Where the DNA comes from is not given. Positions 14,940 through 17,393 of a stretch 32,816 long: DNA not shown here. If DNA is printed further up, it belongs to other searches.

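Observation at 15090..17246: GRE with a GCNWL Cys loop (no catalytic Glu) and a shortened body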

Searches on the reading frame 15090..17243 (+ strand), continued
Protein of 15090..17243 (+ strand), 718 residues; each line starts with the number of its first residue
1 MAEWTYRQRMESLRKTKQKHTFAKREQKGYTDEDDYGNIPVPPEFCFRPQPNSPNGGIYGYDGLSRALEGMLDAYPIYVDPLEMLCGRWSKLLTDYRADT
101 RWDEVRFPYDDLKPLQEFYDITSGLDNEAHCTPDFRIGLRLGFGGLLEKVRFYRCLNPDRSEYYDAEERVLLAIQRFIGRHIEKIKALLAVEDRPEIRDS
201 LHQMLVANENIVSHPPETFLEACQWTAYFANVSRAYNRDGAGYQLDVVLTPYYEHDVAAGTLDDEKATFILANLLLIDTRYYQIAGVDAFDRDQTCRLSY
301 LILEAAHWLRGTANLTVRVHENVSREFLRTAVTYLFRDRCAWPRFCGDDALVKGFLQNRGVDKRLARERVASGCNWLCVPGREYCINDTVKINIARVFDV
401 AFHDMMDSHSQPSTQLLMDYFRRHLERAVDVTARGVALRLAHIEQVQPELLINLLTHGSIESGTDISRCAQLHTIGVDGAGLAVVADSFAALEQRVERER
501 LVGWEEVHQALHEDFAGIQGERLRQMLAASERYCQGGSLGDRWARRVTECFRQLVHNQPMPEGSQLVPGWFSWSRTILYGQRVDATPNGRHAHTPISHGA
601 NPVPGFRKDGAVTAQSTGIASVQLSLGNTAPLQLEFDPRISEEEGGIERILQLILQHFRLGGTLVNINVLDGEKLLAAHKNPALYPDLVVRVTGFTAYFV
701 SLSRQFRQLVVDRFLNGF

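Call 69: find_encoding_contigs(protein=P0122, flank=8000, max_places=1)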
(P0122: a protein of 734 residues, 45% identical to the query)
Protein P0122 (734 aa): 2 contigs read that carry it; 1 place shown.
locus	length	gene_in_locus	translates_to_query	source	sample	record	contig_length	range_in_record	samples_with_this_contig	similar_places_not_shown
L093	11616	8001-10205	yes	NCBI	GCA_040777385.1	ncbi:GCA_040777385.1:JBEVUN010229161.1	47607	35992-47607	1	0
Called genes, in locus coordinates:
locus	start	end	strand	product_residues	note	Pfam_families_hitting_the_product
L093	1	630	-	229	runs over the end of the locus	PF01177:Asp_Glu_race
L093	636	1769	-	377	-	PF06032:S-Me-THD_N, PF20906:S-Me-THD_C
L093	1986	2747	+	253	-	PF09339:HTH_IclR, PF01614:IclR_C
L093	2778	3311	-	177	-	PF00255:GSHPx, PF00578:AhpC-TSA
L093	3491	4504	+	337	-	PF00532:Peripla_BP_1, PF13407:Peripla_BP_4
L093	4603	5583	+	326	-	PF02653:BPD_transp_2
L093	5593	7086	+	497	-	PF00005:ABC_tran, PF13304:AAA_21 (weak), PF00005:ABC_tran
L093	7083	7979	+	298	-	PF13353:Fer4_12, PF12837:Fer4_6 (faint), PF00037:Fer4 (weak), PF12797:Fer4_2 (weak), PF13237:Fer4_10 (weak), PF12838:Fer4_7 (weak), PF14697:Fer4_21 (weak), PF04055:Radical_SAM, +2 more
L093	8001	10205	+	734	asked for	PF02901:PFL-like, PF01228:Gly_radical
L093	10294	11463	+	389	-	PF13412:HTH_24 (weak), PF00480:ROK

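Call 70: find_encoding_contigs(protein=P0126, flank=8000, max_places=1)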
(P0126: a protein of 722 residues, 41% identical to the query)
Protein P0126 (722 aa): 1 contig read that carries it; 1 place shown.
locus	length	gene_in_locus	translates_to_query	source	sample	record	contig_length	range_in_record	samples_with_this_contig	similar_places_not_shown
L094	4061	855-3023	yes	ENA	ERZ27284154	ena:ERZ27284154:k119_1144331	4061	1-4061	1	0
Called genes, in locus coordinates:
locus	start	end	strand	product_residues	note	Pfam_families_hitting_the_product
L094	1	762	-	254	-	?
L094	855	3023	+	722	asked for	PF02901:PFL-like, PF01228:Gly_radical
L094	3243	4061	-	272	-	?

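Call 71: find_encoding_contigs(protein=P0124, flank=8000, max_places=1)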
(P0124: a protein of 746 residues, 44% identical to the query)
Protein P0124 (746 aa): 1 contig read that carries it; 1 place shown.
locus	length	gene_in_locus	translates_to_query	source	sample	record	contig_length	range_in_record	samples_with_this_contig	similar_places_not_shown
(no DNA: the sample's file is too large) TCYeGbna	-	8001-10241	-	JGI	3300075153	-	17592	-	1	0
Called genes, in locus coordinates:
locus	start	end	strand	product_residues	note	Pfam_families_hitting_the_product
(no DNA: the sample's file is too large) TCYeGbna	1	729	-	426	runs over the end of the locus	-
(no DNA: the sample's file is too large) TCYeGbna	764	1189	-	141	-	PF02517:Rce1-like (weak)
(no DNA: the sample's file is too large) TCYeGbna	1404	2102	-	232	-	PF19845:DUF6320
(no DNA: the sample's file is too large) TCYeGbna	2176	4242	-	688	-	PF00041:fn3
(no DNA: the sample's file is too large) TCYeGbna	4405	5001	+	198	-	PF02622:DUF179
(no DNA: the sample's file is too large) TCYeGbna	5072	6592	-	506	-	PF00089:Trypsin, PF13365:Trypsin_2, PF14685:PDZ_Tricorn (faint), PF13180:PDZ_2, PF17820:PDZ_6, PF00595:PDZ, PF13180:PDZ_2, PF17820:PDZ_6, +1 more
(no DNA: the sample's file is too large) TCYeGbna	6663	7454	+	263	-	-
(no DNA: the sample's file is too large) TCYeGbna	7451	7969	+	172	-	PF14512:TM1586_NiRdase (faint), PF00881:Nitroreductase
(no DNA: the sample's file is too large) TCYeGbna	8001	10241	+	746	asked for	PF02901:PFL-like, PF01228:Gly_radical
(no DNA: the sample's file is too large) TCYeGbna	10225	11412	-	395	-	PF01208:URO-D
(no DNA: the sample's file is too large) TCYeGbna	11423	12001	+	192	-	PF13489:Methyltransf_23 (weak), PF01209:Ubie_methyltran, PF13847:Methyltransf_31, PF08241:Methyltransf_11, PF08242:Methyltransf_12, PF13649:Methyltransf_25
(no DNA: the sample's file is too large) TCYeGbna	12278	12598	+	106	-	PF03551:PadR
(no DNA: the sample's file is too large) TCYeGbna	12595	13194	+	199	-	PF22564:HAAS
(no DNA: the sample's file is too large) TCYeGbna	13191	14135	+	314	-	PF13349:DUF4097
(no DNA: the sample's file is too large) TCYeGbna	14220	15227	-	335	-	PF00849:PseudoU_synth_2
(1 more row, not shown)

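Call 76: search_solved_structures(query=window:15090-17243:+, max_evalue=1e-39, show_alignments=5)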
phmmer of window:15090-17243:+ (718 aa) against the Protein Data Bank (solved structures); distinct sequences matched with E-value up to 1e-39: 5.
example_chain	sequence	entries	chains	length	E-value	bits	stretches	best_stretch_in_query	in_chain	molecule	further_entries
8yjo_A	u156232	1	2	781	7.6e-46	159.9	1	119-713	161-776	Probable dehydratase PflD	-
2f3o_A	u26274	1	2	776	5.3e-45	157.1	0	283-713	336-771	pyruvate formate-lyase 2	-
8id7_A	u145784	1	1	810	1.1e-41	146.1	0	287-711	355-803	Probable dehydratase YbiW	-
8yjn_A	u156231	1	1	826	1.2e-41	146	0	287-711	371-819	Probable dehydratase YbiW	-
1r8w_A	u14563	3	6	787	6.2e-40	140.4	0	129-712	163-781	glycerol dehydratase | B12-independent glycerol dehydratase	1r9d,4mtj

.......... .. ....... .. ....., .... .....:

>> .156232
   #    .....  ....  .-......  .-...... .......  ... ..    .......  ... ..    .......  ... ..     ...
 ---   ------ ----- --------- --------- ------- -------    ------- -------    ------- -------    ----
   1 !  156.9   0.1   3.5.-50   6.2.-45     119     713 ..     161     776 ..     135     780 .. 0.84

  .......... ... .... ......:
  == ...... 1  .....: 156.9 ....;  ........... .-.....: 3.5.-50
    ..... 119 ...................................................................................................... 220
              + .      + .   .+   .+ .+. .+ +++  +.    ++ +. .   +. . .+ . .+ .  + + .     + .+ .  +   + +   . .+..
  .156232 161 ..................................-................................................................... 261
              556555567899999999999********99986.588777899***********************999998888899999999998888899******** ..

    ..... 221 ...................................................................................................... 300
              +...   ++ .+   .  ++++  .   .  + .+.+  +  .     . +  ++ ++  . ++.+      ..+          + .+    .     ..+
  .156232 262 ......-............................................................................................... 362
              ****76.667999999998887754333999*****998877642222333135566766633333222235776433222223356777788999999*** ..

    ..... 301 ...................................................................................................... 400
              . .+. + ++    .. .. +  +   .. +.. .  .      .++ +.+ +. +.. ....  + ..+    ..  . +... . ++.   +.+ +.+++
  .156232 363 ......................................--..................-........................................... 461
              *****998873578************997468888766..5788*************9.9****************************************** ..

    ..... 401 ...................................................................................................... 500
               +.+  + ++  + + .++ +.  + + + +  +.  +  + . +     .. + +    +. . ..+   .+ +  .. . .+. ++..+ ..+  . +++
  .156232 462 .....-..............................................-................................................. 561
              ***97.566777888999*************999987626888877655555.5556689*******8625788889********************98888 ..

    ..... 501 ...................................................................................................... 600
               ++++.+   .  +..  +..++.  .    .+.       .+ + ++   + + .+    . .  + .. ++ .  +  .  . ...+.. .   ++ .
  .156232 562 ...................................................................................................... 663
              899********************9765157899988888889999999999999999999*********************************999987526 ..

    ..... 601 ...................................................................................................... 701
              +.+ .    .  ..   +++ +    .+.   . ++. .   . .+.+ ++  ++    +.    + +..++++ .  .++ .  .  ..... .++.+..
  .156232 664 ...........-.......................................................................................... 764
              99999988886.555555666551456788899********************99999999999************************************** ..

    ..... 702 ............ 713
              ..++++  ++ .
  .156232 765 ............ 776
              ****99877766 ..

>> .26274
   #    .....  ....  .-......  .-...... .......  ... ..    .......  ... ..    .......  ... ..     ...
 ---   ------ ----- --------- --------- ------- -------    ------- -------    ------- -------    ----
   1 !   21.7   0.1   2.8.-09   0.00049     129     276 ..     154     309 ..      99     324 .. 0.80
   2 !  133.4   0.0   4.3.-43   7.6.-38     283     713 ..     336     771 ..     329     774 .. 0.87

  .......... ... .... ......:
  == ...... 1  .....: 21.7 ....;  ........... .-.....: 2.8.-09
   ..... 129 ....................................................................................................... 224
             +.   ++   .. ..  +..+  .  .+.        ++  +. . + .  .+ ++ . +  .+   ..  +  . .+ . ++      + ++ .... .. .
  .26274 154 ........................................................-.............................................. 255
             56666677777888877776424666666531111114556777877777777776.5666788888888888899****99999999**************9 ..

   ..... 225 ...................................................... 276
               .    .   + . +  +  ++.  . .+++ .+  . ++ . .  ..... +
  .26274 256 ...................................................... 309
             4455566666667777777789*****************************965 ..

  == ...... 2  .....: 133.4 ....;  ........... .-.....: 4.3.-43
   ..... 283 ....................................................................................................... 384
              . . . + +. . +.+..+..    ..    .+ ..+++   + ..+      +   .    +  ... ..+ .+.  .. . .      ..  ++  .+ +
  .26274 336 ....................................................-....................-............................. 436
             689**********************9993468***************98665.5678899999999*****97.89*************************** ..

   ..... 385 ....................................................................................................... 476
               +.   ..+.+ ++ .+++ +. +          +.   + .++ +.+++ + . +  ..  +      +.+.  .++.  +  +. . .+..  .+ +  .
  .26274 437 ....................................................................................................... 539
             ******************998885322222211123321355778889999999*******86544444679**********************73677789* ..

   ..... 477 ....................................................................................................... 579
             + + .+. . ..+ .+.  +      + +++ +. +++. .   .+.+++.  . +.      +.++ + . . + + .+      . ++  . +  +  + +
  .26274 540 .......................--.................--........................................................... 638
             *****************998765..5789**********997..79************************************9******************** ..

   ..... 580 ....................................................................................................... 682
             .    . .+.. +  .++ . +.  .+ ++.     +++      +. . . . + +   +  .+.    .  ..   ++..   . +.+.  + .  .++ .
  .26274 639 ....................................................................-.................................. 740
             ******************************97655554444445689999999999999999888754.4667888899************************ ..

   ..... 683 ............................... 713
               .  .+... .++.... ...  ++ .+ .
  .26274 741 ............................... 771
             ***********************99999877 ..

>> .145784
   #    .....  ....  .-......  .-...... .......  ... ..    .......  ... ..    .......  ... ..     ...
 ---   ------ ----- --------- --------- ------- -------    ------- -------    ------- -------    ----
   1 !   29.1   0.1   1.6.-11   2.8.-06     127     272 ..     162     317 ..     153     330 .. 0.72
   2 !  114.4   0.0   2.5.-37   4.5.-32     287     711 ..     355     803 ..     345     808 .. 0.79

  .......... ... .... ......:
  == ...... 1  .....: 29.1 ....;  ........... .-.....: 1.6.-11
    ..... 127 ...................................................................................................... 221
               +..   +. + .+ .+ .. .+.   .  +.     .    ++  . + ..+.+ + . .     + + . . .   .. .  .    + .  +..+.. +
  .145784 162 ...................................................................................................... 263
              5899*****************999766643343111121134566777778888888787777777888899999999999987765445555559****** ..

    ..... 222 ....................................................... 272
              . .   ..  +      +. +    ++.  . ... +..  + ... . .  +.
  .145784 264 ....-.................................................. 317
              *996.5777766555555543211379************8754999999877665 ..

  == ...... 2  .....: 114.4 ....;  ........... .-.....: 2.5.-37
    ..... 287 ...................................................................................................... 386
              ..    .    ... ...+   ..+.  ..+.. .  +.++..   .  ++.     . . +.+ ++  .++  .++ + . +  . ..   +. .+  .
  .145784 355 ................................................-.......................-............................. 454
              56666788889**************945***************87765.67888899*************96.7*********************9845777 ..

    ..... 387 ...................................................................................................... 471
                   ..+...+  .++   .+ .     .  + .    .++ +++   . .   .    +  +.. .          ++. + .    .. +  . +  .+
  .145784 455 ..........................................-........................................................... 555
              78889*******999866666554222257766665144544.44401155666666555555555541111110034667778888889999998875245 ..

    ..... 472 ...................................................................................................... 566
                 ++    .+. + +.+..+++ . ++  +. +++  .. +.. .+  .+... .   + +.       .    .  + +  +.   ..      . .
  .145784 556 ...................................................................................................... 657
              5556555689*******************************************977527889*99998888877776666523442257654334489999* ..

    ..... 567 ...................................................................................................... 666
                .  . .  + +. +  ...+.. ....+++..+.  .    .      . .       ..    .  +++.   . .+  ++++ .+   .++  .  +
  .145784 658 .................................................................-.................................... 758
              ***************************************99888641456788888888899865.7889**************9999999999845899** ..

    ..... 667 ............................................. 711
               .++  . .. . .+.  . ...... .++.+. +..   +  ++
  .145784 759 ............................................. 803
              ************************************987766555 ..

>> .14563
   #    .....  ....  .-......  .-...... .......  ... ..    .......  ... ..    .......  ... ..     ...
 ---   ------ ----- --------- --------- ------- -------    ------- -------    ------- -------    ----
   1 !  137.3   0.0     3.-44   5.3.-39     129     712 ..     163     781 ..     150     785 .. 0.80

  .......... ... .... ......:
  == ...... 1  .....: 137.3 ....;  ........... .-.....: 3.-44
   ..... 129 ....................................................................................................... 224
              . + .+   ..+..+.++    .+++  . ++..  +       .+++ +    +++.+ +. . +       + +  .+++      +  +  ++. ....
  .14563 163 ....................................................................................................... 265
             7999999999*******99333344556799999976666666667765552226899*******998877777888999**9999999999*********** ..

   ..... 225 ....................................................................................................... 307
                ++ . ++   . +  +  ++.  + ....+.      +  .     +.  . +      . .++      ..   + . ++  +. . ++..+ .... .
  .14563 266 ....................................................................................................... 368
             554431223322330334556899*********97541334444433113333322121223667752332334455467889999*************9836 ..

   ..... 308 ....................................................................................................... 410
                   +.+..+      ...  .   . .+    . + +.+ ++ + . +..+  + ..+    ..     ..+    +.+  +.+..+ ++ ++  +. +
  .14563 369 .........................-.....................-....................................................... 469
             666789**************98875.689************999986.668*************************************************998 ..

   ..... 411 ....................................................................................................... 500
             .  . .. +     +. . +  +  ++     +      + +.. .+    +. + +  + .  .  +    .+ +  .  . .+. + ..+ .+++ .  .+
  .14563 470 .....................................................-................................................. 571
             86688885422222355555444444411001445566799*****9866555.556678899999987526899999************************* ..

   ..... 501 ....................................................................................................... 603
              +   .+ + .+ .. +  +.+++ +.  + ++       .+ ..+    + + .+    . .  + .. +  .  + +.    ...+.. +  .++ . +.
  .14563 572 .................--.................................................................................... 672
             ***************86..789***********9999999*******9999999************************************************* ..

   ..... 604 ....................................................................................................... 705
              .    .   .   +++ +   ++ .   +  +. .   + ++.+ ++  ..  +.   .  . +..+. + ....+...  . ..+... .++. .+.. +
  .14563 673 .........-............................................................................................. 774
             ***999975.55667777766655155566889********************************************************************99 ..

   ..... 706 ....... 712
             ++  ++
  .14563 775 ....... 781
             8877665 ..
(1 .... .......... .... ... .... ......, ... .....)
